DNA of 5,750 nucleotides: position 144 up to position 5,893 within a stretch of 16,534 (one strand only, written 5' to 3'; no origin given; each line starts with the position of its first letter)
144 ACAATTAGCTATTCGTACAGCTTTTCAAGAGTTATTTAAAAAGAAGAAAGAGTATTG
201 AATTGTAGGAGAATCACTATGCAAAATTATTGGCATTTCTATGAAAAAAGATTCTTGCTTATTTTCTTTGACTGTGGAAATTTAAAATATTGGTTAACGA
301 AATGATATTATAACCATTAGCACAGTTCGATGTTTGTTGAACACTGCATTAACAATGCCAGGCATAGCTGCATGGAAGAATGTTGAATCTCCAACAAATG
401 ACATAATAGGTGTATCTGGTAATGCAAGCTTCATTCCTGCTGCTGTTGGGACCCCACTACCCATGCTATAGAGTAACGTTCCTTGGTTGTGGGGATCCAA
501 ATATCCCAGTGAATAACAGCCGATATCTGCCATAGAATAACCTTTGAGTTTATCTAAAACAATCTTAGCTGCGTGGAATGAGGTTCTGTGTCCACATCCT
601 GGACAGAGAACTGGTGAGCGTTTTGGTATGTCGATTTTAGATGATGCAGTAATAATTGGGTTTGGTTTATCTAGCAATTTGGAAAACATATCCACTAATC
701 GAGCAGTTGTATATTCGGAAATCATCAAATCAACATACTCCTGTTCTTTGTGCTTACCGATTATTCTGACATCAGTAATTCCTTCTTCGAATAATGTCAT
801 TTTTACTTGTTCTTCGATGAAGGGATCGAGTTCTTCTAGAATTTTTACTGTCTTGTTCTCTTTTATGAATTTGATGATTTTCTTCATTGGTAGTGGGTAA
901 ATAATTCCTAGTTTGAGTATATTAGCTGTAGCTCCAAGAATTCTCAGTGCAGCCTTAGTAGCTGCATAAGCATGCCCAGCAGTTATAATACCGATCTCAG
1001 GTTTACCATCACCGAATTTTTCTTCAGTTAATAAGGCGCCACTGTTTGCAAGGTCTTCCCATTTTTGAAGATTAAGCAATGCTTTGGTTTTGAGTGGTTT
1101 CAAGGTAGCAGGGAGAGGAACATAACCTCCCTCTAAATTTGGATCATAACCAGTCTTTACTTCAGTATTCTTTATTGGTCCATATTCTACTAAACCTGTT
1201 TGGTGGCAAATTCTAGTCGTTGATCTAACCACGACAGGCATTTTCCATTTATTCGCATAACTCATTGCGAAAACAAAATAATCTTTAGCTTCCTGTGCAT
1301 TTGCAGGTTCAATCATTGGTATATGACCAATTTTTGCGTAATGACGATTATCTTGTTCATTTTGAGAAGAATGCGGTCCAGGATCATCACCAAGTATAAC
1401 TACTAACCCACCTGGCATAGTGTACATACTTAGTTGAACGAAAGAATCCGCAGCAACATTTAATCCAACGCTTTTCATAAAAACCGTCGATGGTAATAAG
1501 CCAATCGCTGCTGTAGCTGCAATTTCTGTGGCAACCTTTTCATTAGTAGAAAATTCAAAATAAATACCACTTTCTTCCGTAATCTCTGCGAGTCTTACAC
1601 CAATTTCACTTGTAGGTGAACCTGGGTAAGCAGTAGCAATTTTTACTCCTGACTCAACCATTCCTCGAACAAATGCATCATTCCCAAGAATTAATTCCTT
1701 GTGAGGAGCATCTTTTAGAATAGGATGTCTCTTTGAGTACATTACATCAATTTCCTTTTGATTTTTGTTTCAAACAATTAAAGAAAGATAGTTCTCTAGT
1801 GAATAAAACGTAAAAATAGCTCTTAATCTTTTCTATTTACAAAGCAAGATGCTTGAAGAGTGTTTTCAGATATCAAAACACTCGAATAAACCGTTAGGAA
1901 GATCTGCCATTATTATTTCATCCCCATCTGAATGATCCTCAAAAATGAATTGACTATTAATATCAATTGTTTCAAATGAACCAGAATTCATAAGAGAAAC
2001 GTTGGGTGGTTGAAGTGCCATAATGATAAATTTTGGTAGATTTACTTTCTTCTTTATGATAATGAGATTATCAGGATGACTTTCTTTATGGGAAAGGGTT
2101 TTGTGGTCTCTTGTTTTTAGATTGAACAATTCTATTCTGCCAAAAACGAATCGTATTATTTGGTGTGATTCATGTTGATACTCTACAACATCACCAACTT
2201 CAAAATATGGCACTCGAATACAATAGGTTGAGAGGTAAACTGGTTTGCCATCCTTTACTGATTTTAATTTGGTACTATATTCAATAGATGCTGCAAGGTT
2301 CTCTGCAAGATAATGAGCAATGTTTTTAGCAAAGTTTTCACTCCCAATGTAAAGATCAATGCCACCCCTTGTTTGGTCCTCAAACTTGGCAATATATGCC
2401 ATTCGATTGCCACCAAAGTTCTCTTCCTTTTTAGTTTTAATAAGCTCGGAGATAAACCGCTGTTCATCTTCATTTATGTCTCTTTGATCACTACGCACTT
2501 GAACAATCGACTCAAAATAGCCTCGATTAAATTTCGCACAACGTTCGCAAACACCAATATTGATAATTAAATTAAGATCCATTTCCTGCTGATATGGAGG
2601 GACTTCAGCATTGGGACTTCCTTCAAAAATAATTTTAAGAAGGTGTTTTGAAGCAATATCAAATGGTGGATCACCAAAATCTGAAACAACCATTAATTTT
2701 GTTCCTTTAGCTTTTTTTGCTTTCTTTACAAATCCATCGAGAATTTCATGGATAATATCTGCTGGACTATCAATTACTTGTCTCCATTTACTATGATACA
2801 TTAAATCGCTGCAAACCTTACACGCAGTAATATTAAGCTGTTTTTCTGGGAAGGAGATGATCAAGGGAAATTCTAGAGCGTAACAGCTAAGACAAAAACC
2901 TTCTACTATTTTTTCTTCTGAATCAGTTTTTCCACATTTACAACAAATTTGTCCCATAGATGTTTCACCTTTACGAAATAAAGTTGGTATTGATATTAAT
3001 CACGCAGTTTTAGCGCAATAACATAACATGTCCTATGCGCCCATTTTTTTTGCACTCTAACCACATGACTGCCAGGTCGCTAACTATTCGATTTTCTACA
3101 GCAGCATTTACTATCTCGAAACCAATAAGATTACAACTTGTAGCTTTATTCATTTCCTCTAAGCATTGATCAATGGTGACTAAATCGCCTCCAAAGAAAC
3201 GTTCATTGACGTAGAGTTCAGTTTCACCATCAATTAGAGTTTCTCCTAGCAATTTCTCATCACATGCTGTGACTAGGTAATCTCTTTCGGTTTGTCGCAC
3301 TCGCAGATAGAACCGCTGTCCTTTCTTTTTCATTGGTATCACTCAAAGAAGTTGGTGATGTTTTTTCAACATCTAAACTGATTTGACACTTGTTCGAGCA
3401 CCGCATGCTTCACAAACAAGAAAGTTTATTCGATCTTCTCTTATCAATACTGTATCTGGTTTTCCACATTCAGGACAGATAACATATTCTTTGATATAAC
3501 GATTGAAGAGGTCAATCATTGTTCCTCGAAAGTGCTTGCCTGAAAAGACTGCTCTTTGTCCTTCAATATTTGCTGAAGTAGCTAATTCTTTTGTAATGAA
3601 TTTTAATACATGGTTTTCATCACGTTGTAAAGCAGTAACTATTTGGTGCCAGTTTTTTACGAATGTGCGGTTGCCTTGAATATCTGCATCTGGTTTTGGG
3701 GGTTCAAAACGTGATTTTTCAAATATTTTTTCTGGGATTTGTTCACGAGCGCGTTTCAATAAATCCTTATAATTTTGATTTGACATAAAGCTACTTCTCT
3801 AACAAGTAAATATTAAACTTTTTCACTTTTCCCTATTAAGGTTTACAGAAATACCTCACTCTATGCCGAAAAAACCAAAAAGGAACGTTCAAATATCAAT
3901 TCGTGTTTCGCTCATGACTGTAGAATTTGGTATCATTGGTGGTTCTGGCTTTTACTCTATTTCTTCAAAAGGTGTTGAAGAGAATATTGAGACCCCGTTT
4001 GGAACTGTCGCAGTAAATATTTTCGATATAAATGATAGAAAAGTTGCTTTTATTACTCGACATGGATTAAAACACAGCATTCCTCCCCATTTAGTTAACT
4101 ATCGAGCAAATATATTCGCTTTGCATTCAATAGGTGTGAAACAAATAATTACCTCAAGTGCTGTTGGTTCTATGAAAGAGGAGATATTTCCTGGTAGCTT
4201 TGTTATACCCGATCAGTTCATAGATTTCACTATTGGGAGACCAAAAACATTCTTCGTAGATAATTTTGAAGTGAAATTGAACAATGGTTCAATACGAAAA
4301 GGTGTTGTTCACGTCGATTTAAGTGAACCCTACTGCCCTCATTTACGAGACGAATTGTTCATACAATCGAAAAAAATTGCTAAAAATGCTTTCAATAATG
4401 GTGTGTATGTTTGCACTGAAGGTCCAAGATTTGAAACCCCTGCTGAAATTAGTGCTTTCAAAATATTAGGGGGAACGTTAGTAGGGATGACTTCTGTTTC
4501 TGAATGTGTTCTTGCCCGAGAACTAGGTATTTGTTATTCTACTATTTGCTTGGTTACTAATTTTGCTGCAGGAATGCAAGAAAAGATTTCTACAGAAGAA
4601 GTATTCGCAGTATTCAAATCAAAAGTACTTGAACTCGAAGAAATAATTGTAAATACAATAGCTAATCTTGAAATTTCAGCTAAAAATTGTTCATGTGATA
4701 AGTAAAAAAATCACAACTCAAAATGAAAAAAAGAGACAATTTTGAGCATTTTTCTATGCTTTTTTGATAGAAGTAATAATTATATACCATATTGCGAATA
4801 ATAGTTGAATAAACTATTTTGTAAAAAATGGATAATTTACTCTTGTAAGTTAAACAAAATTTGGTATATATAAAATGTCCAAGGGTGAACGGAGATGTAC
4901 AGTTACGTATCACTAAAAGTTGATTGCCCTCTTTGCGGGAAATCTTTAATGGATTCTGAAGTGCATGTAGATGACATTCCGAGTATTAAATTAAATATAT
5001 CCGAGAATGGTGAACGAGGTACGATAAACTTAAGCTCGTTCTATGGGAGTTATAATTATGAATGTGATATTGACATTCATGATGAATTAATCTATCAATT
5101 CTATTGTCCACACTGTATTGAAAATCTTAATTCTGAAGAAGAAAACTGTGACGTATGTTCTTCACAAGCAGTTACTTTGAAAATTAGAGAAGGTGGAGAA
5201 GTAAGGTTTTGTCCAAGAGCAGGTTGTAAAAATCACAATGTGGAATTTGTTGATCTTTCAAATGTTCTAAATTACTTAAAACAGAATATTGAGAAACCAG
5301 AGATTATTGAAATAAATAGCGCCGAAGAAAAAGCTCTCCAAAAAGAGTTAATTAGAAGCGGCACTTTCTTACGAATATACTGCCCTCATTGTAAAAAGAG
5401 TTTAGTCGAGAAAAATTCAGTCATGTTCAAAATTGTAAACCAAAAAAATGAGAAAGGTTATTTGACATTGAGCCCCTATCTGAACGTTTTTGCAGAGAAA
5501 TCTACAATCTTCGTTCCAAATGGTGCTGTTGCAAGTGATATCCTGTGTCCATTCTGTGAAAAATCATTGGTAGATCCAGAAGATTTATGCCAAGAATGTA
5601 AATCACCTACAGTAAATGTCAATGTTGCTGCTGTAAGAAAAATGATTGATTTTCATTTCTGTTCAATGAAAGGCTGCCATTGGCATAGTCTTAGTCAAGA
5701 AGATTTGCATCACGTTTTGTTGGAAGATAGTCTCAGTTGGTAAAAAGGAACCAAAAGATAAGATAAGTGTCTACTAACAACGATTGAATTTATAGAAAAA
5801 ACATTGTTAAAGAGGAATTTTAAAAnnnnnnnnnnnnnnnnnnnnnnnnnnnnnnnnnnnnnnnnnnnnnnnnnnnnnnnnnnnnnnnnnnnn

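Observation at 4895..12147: HydABC-type module with no terminal active site co-encoded with NfnAB: possible dual-bifurcation or split Stn-like transhydrogenase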

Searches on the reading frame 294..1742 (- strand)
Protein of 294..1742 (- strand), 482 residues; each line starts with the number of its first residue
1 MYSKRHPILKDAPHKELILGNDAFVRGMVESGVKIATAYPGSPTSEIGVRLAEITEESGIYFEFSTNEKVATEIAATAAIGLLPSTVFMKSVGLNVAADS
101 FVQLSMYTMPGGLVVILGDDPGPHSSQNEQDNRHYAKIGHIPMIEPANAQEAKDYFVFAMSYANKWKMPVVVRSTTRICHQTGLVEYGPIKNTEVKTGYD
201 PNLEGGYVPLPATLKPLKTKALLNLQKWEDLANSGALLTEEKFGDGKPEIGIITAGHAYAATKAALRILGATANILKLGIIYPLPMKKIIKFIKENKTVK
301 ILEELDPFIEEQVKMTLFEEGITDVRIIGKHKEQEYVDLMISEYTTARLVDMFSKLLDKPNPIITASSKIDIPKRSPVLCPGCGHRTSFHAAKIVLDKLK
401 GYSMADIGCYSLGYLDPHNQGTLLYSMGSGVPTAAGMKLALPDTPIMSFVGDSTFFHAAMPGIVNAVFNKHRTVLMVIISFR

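Call 5: search_protein_families(library=pfam, proteins=[window:294-1742:-])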
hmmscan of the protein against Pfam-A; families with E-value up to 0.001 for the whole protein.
window:294-1742:- (482 aa): 2 families
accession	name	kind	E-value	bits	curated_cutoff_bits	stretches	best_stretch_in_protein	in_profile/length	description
PF02775.26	TPP_enzyme_C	-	7e-10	39.3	21.9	1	406-478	1-79/151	Thiamine pyrophosphate enzyme, C-terminal TPP binding domain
PF01855.24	POR_N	-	1.4e-07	31.9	27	1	27-191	2-171/231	Pyruvate flavodoxin/ferredoxin oxidoreductase, thiamine diP-bdg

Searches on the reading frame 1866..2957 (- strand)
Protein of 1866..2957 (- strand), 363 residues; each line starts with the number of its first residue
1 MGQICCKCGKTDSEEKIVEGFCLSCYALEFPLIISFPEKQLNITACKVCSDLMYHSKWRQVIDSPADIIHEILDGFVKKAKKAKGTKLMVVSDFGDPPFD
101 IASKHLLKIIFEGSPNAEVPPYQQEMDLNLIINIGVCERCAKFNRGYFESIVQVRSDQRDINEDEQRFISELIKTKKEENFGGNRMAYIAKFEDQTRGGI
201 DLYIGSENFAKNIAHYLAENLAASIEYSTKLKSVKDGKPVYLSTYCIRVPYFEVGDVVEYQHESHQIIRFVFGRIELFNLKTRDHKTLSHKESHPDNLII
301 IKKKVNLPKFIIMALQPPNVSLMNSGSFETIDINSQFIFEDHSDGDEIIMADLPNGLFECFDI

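Call 5: search_protein_families(library=pfam, proteins=[window:1866-2957:-])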
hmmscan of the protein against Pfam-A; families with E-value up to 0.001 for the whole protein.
window:1866-2957:- (363 aa): 1 family
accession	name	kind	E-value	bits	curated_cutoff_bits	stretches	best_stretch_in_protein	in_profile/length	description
PF04981.18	NMD3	-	1.5e-35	123.3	24.9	1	5-249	1-243/243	NMD3 family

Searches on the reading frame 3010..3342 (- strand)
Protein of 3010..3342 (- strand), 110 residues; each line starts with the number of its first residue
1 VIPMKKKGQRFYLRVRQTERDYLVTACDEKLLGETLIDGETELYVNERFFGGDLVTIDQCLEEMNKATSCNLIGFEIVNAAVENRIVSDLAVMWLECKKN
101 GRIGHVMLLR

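Call 5: search_protein_families(library=pfam, proteins=[window:3010-3342:-])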
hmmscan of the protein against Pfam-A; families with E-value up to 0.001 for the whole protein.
window:3010-3342:- (110 aa): 1 family
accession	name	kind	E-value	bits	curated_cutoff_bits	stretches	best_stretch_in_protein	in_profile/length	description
PF04242.18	DUF424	-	4.5e-17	62.6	25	1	21-105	7-91/92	Protein of unknown function (DUF424)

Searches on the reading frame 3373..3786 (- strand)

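Call 5: search_protein_families(library=pfam, proteins=[window:3373-3786:-])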
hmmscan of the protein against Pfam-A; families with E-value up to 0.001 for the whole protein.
window:3373-3786:- (137 aa): 2 families
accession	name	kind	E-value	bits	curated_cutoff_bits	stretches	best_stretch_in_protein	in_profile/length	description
PF01873.23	eIF-5_eIF-2B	-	7.7e-35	119.8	27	1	23-131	7-117/117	Domain found in IF2B/IF5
PF08271.17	Zn_Ribbon_TF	-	2.8e-05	24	29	1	103-130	2-27/43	TFIIB zinc-binding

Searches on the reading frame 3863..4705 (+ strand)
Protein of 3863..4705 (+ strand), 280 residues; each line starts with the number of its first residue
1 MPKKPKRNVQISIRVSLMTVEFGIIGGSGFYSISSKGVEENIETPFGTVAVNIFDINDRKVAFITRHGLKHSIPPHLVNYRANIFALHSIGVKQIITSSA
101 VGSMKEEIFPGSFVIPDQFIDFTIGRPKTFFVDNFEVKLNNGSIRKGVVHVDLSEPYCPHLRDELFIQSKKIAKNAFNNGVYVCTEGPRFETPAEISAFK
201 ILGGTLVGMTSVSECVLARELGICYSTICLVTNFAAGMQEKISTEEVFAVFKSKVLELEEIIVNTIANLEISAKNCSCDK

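Call 5: search_protein_families(library=pfam, proteins=[window:3863-4705:+])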
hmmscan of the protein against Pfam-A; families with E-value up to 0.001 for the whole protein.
window:3863-4705:+ (280 aa): 1 family
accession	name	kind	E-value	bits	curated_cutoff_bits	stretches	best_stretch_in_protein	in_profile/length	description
PF01048.26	PNP_UDP_1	-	7.7e-40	137.2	25.1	1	22-264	2-230/233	Phosphorylase superfamily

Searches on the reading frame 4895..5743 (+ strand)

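Call 3: search_protein_families(library=pfam, proteins=[window:4895-5743:+])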
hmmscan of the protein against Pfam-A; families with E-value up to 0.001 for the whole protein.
window:4895-5743:+ (282 aa): 1 family
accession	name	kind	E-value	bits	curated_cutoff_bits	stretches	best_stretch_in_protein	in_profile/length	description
PF18912.6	DZR_2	-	0.00081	19.6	27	0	218-238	10-30/56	Double zinc ribbon domain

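Call 4: search_protein_families(library=ncbifam, proteins=[window:4895-5743:+])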
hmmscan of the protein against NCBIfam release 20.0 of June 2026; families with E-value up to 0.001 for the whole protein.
window:4895-5743:+ (282 aa): 0 families
